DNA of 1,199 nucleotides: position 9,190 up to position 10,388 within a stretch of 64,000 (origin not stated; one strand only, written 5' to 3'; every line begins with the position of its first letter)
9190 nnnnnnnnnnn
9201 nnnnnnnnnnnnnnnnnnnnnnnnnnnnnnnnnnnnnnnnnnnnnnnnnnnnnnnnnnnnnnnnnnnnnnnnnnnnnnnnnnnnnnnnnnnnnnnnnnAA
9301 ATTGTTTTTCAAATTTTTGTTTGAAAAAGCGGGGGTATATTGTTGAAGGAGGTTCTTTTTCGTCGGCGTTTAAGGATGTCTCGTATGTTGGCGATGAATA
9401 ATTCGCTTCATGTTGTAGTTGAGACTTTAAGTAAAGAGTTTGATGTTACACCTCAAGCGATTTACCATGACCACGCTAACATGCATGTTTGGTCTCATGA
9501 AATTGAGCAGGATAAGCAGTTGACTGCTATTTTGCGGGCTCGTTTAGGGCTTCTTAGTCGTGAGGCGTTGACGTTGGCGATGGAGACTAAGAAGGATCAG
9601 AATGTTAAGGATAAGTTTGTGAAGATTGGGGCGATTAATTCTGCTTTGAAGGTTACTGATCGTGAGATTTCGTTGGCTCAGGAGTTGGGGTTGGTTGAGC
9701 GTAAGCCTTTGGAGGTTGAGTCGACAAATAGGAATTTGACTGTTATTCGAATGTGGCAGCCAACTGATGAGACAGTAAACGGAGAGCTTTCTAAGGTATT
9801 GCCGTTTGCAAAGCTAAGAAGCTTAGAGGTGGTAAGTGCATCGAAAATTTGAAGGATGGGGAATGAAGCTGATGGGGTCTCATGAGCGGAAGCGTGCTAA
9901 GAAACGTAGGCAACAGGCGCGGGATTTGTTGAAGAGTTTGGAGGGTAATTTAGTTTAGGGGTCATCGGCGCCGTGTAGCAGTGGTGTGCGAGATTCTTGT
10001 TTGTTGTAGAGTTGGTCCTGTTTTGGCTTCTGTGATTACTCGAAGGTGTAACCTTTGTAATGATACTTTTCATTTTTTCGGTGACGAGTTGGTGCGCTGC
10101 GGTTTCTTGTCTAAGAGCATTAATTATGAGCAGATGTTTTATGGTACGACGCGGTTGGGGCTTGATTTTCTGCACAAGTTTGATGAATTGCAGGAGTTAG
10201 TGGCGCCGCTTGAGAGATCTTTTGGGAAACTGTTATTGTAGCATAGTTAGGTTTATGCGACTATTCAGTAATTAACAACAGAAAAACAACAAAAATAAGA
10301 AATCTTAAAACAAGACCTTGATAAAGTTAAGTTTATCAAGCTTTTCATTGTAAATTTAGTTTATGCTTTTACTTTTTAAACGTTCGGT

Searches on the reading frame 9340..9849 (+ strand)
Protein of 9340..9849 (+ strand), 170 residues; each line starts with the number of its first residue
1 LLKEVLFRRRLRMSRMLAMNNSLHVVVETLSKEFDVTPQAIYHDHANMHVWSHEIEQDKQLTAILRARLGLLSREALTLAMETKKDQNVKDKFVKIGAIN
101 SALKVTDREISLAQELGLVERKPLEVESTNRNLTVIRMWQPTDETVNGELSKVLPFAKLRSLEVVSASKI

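Call 21: search_protein_families(library=phrogs, max_evalue=0.01, proteins=[window:9340-9849:+])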
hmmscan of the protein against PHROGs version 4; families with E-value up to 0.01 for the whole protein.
window:9340-9849:+ (170 aa): 0 families

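Call 77: search_protein_families(library=pfam, max_evalue=0.1, proteins=[window:9340-9849:+])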
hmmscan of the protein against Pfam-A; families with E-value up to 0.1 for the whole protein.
window:9340-9849:+ (170 aa): 1 family
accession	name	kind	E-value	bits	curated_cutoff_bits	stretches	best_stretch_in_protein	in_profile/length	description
PF08279.18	HTH_11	-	0.043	14.1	25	0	9-48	1-39/55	HTH domain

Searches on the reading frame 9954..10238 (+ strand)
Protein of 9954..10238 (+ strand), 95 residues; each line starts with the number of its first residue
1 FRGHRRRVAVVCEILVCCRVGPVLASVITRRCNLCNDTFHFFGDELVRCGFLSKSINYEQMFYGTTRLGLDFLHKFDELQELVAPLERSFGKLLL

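Call 77: search_protein_families(library=pfam, max_evalue=0.1, proteins=[window:9954-10238:+])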
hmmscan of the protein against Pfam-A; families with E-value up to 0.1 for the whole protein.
window:9954-10238:+ (95 aa): 1 family
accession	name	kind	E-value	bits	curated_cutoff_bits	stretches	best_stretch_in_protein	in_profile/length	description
PF14947.12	HTH_45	-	3.6e-05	24.1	25.5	1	5-82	2-75/77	Winged helix-turn-helix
